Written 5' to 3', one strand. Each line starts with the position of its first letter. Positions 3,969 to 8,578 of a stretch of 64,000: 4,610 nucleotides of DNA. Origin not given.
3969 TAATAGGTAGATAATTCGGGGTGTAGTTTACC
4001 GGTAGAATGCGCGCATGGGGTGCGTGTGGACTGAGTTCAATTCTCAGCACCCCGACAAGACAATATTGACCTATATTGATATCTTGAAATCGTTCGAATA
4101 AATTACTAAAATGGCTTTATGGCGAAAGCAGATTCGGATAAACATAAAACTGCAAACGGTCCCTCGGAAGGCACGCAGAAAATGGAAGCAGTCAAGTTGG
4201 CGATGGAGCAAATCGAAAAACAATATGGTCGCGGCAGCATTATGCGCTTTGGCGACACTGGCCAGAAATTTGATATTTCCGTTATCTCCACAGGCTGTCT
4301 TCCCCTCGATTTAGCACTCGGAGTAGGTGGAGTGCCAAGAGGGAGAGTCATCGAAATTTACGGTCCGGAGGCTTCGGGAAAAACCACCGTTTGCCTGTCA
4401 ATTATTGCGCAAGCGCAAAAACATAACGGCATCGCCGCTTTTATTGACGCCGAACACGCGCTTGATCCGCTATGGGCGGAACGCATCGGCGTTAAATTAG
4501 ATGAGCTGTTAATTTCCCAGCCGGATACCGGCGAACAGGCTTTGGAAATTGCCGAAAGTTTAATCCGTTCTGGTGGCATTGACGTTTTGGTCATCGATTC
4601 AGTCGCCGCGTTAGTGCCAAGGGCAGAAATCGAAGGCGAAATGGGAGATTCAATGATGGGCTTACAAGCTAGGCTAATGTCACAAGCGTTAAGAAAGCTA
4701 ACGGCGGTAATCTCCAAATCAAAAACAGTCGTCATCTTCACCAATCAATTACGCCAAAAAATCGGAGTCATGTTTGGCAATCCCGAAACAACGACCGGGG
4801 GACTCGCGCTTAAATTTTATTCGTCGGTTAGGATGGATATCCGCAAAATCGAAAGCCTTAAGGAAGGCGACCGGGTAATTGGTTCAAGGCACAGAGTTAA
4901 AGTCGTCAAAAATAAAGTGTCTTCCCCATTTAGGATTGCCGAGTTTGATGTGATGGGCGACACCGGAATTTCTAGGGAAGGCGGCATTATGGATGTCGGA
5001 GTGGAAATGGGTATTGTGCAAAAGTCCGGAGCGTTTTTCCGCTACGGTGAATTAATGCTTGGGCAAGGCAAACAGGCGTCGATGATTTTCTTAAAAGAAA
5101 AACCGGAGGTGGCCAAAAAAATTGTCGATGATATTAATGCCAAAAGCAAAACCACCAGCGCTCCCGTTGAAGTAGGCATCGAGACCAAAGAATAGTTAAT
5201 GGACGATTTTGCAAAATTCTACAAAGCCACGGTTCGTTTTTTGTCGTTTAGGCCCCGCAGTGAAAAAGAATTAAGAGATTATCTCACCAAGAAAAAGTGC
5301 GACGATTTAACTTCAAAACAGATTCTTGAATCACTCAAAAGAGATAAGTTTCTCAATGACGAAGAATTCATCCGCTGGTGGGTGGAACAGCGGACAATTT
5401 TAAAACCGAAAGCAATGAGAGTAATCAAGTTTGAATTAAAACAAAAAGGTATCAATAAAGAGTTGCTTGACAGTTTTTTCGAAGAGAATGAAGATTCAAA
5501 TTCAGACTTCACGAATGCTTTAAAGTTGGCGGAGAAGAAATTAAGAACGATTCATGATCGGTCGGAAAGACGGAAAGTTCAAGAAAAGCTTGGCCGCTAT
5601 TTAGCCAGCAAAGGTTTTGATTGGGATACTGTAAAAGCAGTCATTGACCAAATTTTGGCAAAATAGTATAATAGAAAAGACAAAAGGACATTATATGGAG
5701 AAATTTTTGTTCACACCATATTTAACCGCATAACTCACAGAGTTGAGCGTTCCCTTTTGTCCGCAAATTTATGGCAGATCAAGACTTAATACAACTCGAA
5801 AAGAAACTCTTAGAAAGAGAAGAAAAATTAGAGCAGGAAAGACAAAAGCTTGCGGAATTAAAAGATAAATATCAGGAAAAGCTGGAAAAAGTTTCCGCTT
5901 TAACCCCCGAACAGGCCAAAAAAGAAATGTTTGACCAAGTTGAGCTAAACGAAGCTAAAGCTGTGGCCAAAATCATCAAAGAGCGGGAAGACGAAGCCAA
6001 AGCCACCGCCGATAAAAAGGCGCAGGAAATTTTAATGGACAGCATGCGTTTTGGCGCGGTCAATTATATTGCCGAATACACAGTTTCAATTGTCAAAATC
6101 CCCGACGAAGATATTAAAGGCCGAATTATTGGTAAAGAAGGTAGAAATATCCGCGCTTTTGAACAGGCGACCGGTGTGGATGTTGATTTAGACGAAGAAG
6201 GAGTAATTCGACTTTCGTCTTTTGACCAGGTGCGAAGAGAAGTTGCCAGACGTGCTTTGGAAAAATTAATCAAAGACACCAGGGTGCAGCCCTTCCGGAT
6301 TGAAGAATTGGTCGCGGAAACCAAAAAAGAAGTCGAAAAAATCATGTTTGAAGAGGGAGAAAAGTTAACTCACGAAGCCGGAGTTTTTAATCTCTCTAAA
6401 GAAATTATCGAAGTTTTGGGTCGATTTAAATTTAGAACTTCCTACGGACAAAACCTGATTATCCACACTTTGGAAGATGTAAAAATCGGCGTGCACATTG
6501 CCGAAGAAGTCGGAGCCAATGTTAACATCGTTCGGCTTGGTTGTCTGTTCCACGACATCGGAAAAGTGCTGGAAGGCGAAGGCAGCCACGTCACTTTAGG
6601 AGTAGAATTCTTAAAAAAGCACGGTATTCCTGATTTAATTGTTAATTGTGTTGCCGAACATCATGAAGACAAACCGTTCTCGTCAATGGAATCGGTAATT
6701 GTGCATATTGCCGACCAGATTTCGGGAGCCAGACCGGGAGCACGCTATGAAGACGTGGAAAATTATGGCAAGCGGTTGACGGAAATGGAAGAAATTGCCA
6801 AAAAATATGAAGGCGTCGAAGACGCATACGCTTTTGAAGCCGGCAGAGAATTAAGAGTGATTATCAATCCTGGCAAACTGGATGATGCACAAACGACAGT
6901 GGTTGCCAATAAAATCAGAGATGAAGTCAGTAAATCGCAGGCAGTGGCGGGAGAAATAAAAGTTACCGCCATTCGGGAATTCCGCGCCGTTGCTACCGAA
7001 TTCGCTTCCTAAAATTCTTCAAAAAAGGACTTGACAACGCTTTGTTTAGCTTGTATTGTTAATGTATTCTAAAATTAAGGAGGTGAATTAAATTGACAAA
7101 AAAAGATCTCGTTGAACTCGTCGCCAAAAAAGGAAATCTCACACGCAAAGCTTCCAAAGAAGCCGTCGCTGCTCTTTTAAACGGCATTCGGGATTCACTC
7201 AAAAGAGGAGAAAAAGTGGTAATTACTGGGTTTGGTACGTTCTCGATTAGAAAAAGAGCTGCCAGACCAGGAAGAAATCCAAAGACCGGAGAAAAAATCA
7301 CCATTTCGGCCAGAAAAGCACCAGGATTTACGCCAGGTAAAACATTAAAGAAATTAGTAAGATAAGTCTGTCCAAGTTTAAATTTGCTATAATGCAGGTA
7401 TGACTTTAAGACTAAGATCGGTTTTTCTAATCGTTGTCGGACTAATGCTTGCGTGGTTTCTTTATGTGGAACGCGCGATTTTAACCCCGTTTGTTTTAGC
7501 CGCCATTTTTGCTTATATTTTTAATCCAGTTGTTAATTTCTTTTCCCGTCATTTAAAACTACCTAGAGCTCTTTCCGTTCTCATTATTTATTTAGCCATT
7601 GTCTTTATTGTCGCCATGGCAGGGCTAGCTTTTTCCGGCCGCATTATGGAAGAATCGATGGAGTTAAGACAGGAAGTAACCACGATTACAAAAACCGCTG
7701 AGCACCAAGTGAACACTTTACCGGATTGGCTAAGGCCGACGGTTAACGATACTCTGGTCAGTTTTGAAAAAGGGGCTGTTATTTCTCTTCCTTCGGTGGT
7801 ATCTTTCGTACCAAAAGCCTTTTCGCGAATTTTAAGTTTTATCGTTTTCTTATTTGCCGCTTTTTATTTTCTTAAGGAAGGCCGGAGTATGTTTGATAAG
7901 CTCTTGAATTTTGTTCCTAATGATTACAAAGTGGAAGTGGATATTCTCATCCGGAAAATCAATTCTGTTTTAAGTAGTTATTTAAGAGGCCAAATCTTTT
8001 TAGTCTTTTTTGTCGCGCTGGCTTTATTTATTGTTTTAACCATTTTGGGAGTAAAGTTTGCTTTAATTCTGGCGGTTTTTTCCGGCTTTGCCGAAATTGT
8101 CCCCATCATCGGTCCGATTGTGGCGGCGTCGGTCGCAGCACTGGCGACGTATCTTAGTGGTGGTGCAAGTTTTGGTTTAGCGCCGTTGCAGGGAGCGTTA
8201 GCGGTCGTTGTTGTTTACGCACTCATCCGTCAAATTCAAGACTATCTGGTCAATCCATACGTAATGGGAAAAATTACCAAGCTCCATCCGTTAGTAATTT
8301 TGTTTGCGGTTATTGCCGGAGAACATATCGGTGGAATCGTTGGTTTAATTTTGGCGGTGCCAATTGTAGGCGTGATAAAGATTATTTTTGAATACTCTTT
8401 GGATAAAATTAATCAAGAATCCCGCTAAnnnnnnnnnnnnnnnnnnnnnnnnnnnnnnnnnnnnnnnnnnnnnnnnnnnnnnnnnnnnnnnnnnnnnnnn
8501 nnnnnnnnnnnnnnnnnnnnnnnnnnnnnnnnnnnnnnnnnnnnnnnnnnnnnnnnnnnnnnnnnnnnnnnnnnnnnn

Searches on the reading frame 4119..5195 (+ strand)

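Call 8: search_protein_families(library=pfam, proteins=[window:4119-5195:+])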
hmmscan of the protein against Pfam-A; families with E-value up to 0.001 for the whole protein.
window:4119-5195:+ (358 aa): 10 families
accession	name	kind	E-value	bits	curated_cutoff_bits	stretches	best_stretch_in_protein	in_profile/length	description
PF00154.27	RecA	-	6.1e-131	436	27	1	24-285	2-262/262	recA bacterial DNA recombination protein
PF21096.2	RecA_C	-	2.7e-17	63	27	1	288-342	1-55/57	RecA C-terminal domain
PF08423.17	Rad51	-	4.3e-11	43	22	1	53-245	5-213/244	Rad51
PF06745.19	ATPase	-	1.5e-07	31.5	26.6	1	57-254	2-200/231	KaiC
PF13191.12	AAA_16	-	0.00011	23.1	32.6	1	73-207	22-137/167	AAA ATPase domain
PF01637.24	ATPase_2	-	0.00019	21.7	33.2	1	76-213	21-121/225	ATPase domain predominantly from Archaea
PF13479.12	AAA_24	-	0.00035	20.9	27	1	76-167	3-78/195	AAA domain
PF13401.12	AAA_22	-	0.00073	20.3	27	0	76-172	6-97/130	AAA domain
PF13481.12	AAA_25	-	0.00079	19.5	27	0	70-165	28-155/195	AAA domain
PF02283.22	CobU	-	0.0009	19.3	27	0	80-211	3-125/168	Cobinamide kinase / cobinamide phosphate guanyltransferase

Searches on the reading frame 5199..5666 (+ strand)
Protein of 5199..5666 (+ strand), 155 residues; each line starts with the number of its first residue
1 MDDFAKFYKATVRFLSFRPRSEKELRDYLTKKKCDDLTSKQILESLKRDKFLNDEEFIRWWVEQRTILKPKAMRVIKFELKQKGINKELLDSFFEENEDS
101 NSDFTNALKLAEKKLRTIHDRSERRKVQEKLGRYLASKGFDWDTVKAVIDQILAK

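Call 8: search_protein_families(library=pfam, proteins=[window:5199-5666:+])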
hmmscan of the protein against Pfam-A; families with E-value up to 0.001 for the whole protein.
window:5199-5666:+ (155 aa): 4 families
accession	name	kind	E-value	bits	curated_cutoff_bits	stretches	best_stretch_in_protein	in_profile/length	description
PF21982.2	RecX_HTH1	-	1.4e-12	47.8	26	1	10-44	4-38/40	RecX, first three-helix domain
PF21981.2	RecX_HTH3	-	6.6e-12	45.8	26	1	103-149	3-48/48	RecX, third three-helix domain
PF02631.22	RecX_HTH2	-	6.8e-10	39.5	26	1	53-91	1-39/42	RecX, second three-helix domain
PF03801.18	Ndc80_HEC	-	0.00038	20.6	25.1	0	94-144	7-60/147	HEC/Ndc80p family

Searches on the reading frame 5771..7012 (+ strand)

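Call 8: search_protein_families(library=pfam, proteins=[window:5771-7012:+])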
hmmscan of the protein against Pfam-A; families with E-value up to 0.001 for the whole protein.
window:5771-7012:+ (413 aa): 3 families
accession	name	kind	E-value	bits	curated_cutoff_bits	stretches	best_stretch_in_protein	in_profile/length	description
PF12072.13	RNase_Y_N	-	4.7e-16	59.2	32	1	3-92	105-194/201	RNase Y N-terminal region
PF01966.28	HD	-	6.7e-16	59.1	22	1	230-318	2-114/116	HD domain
PF00013.35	KH_1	-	2e-07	31.1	21.5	1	108-164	4-65/66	KH domain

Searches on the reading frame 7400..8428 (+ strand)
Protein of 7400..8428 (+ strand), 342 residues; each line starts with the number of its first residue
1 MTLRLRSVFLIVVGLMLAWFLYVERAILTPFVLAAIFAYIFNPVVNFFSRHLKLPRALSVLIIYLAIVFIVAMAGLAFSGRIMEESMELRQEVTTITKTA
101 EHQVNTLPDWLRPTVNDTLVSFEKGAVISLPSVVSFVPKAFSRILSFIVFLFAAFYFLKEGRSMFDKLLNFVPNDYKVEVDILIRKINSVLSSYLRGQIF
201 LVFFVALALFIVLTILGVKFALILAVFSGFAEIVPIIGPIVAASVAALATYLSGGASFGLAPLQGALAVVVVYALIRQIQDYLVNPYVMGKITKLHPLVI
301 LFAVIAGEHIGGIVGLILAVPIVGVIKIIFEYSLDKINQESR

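Call 8: search_protein_families(library=pfam, proteins=[window:7400-8428:+])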
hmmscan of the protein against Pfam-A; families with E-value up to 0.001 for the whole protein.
window:7400-8428:+ (342 aa): 1 family
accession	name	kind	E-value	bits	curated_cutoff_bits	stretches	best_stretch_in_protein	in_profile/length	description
PF01594.21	AI-2E_transport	-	2.2e-66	224.7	34.3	1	9-332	6-325/327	AI-2E family transporter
